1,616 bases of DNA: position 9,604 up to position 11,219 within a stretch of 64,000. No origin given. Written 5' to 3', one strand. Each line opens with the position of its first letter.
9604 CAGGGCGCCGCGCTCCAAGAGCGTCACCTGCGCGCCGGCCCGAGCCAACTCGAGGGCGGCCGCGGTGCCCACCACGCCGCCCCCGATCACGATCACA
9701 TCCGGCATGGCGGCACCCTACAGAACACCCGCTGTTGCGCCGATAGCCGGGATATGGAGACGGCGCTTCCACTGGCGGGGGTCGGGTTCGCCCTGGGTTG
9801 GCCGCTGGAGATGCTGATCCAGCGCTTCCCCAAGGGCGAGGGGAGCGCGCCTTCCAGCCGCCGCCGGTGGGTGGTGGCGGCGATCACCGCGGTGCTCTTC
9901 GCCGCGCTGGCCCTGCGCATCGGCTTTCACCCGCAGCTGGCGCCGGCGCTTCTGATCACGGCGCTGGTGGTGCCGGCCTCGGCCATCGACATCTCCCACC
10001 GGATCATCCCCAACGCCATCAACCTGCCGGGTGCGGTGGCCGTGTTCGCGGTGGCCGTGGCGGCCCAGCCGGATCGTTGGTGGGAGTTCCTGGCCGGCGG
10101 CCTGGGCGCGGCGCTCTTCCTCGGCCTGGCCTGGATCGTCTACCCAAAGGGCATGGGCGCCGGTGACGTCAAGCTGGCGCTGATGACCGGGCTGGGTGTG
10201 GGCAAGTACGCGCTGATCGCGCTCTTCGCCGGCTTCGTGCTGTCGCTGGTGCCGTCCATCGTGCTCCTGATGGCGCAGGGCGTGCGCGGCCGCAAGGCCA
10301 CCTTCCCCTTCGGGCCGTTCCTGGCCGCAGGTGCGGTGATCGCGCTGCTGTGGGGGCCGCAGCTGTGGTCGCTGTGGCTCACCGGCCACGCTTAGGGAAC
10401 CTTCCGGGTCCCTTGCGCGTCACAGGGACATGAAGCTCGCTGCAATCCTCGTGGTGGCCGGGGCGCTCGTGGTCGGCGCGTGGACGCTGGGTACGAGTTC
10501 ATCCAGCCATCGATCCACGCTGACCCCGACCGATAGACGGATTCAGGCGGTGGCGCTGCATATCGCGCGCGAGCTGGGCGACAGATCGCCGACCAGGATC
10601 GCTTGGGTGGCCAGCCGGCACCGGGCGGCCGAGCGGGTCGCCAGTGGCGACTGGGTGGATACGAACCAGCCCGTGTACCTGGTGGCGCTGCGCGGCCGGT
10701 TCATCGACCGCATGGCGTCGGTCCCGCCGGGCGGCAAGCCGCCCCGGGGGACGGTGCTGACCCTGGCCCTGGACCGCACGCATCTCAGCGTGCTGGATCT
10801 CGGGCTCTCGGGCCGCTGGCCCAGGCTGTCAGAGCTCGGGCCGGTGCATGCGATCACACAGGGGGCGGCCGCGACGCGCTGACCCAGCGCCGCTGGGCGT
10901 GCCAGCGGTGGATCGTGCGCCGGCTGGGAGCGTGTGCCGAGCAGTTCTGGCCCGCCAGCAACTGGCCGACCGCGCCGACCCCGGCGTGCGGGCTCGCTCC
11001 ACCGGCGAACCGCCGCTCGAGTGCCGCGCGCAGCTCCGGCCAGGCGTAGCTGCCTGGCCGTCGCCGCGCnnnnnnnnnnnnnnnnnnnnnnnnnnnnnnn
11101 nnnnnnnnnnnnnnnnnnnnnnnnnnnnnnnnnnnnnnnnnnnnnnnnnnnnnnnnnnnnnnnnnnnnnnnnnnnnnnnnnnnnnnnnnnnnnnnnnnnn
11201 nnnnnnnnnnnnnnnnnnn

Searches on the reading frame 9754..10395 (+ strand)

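Call 13: search_protein_families(library=pfam, proteins=[window:9754-10395:+], max_evalue=0.1)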
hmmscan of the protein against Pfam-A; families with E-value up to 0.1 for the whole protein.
window:9754-10395:+ (213 aa): 1 family
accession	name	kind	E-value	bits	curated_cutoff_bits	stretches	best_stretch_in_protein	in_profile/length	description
PF01478.23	Peptidase_A24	-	1.5e-14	54.7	26.5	1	67-166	2-101/104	Type IV leader peptidase family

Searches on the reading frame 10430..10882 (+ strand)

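Call 13: search_protein_families(library=pfam, proteins=[window:10430-10882:+], max_evalue=0.1)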
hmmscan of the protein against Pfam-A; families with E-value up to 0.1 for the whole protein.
window:10430-10882:+ (150 aa): 1 family
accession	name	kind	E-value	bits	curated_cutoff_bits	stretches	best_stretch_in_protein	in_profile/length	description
PF23933.1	DUF7269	-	0.06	13.8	29.1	0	3-39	27-64/162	Family of unknown function (DUF7269)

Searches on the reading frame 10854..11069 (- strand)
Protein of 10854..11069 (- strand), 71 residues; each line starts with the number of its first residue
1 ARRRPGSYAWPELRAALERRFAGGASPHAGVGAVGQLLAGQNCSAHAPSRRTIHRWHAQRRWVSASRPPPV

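Call 77: predict_structure(alignment_id=A2)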
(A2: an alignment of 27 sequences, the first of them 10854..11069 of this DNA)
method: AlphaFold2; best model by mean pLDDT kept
length: 71 residues; sequences in the alignment: 27
mean_pLDDT: 73.9   pTM: 0.58
mean pLDDT of the five models: 73.9, 72.2, 71.4, 69.9, 68.1
residues with pLDDT >= 90: 0; 70-90: 49; 50-70: 16; < 50: 6
segments of 3 or more residues with pLDDT < 50: 1-4
pLDDT, mean of each block of 10 residues (from residue 1): 52 83 87 81 72 85 60 58
secondary structure, 60 per line:
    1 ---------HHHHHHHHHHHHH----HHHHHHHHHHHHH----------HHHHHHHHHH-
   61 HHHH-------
elements in order: H10-22 H27-39 H50-59 H61-64

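Call 80: fold_search(model_id=the predicted structure, library=pdb)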
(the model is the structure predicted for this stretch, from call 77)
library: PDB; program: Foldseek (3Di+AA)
matches with E <= 10: 3; with E <= 0.001: 0
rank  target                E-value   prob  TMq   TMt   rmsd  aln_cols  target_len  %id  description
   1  8e73_B9               6.3e+00  0.03  0.26  0.18  11.2        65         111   18  Vigna radiata supercomplex I+III2 (full bridge) (released 2023-01-11)
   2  9q1h_A                8.2e+00  0.06  0.35  0.38   5.6        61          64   15  A7 minibinder in complex with Abp2D (released 2025-09-17)
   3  7pc1                  1.0e+01  0.05  0.38  0.38   3.7        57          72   18  DNA binding domain of partition protein StbA of plasmid R388 (released 2022-08-10)
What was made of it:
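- Closest known: Centromere/operator repeat arrays of plasmid partition systems. Same: The StbA DNA-binding domain was the only DNA-binding hit for the C-terminal model, at E=10, which is not significant (call 80).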

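Call 92: search_solved_structures(query=A2, max_evalue=10, show_alignments=2)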
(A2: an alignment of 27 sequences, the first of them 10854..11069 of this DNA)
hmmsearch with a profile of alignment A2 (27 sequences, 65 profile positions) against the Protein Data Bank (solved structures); distinct sequences matched with E-value up to 10: 3.
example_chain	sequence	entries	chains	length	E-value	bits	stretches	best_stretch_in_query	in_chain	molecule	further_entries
1aro_L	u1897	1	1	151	0.16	15.6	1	34-61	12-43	T7 LYSOZYME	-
1lba_A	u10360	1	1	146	0.17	15.5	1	34-61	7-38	T7 LYSOZYME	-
2m3d_A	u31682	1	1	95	1.1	12.9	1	7-60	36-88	Nucleolar RNA helicase 2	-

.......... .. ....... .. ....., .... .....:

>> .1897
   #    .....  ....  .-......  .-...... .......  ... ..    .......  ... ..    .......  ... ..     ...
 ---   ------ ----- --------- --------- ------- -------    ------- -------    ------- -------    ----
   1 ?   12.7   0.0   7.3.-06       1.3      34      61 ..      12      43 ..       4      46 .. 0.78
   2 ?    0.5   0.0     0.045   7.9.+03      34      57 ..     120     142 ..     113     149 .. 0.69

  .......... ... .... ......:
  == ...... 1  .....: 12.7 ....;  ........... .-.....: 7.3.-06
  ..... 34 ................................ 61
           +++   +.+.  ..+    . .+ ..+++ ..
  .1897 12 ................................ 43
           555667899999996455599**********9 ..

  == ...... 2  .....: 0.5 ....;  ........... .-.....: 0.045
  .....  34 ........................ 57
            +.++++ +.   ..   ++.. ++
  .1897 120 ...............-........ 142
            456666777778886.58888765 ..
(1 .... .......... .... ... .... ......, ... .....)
